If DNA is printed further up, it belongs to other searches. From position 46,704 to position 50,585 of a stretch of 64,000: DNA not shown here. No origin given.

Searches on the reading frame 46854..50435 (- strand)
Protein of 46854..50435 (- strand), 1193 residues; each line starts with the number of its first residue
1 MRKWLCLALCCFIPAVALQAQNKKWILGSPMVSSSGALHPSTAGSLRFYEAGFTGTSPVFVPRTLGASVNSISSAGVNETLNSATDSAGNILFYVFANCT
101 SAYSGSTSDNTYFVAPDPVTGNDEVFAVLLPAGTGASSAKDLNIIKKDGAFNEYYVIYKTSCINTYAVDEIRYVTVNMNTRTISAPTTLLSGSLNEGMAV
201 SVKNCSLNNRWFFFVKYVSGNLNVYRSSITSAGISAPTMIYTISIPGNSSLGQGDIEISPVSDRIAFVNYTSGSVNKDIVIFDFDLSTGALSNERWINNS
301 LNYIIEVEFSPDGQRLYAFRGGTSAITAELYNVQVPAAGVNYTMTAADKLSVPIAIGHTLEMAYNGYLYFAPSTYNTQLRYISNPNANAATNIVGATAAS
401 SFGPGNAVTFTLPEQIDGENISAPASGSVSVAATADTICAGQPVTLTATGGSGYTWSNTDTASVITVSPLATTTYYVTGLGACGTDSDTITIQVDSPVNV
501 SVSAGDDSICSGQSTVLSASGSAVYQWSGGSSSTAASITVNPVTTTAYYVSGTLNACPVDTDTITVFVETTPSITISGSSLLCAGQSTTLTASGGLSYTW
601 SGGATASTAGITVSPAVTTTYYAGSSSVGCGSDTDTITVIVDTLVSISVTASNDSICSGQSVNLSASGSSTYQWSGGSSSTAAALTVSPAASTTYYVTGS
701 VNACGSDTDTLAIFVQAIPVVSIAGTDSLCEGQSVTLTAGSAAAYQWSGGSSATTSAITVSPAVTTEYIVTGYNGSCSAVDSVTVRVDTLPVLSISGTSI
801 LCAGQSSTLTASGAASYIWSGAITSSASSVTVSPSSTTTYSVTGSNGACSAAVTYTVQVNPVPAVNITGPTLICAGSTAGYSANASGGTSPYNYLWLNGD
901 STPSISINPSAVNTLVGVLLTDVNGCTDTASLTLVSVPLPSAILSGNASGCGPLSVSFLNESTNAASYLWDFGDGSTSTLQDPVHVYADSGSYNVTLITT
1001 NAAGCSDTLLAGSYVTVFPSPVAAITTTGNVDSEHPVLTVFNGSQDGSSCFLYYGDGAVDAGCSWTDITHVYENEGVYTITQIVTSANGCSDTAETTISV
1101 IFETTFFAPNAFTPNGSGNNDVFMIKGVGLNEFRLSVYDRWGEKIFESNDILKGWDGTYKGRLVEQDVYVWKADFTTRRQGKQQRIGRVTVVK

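Call 4: search_protein_families(library=pfam, proteins=[window:46854-50435:-], max_evalue=0.01)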
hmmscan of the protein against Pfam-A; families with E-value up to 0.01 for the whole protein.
window:46854-50435:- (1193 aa): 3 families
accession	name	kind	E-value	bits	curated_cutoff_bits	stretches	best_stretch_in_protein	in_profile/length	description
PF18911.6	PKD_4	-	3.2e-27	94.8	27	2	954-1011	22-79/85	PKD domain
PF13585.12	CHU_C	-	2.7e-15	56.7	27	1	1108-1183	3-78/86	CHU_C Type IX secretion signal domain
PF00801.26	PKD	-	4.7e-10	39.8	23.5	1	961-1006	24-72/80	PKD domain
